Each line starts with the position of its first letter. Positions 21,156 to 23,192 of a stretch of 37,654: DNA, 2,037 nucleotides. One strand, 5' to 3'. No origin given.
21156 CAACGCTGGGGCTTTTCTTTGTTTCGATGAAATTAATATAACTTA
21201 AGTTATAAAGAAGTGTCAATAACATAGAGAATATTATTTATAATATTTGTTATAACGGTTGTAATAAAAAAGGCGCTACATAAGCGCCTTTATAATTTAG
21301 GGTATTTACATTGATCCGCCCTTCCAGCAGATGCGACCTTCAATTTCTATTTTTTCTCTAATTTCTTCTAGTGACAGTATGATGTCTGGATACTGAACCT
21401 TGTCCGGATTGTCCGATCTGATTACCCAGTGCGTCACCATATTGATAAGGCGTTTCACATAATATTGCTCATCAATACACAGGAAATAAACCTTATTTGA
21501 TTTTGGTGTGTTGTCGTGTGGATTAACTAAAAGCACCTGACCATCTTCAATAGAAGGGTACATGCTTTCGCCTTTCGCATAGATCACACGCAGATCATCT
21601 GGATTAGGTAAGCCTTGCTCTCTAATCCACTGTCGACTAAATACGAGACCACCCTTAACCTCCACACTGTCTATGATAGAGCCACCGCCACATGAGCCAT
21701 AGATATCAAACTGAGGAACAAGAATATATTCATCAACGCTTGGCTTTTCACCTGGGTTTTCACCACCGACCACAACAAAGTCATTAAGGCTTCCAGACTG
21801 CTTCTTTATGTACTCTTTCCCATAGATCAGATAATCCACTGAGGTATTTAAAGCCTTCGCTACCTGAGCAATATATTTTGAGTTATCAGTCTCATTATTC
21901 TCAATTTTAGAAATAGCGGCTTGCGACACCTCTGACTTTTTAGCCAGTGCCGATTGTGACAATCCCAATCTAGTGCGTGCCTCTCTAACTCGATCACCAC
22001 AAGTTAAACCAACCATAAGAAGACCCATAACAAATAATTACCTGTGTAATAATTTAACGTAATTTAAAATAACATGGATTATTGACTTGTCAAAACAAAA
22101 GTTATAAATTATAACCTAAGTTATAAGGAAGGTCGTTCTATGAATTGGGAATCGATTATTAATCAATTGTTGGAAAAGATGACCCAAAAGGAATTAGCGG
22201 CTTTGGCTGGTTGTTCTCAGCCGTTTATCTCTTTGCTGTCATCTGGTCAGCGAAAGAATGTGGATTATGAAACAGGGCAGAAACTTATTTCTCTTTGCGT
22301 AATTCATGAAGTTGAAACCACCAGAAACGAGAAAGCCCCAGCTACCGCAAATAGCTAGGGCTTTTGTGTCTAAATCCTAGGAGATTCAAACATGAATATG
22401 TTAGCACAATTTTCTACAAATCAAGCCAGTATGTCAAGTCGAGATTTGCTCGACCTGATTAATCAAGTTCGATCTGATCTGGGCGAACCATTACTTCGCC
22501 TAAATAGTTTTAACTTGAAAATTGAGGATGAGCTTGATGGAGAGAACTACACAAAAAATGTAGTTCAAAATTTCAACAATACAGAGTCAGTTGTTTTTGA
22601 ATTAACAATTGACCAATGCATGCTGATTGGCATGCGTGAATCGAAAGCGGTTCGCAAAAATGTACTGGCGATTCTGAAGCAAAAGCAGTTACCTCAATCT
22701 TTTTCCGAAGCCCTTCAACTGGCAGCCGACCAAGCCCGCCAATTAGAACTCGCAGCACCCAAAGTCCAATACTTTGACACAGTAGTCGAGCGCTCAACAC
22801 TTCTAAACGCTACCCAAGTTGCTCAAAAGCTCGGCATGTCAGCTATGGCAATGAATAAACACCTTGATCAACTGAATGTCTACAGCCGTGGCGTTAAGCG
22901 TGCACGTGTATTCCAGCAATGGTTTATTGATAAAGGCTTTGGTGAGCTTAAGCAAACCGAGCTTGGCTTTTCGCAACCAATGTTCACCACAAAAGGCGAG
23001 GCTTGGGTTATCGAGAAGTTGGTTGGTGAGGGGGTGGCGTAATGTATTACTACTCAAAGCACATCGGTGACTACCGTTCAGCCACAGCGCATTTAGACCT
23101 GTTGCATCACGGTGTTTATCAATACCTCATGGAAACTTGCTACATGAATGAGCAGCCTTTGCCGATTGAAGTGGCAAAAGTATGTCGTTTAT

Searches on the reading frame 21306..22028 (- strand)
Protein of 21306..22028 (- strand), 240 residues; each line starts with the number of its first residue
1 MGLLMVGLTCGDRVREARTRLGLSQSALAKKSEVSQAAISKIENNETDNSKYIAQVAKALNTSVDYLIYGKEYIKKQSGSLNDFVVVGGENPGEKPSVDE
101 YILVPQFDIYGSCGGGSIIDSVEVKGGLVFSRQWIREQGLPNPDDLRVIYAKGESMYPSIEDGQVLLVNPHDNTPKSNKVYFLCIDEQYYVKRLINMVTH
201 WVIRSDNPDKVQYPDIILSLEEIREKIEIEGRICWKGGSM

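Call 43: search_protein_families(library=pfam, proteins=[window:21306-22028:-], max_evalue=0.001)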
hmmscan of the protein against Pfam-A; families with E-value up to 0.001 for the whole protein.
window:21306-22028:- (240 aa): 5 families
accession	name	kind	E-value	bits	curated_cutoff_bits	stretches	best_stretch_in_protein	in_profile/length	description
PF00717.28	Peptidase_S24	-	2.7e-15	56.5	23.3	1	125-234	19-116/116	Peptidase S24-like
PF01381.28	HTH_3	-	9.3e-12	45.2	23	1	14-67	1-55/55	Helix-turn-helix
PF13560.12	HTH_31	-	1.9e-07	31.7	27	1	11-63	3-57/64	Helix-turn-helix domain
PF12844.13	HTH_19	-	9.5e-06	25.9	30.2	1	11-70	1-61/64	Helix-turn-helix domain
PF07022.19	Phage_CI_repr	-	0.00062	20.5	22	0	17-73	6-63/65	Bacteriophage CI repressor helix-turn-helix domain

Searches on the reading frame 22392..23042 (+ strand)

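Call 43: search_protein_families(library=pfam, proteins=[window:22392-23042:+], max_evalue=0.001)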
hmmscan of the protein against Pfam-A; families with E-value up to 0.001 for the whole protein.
window:22392-23042:+ (216 aa): 1 family
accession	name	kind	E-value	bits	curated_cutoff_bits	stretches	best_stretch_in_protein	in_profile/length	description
PF03374.19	ANT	-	6.2e-13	49.5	25.3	1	116-210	2-105/108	Phage antirepressor protein KilAC domain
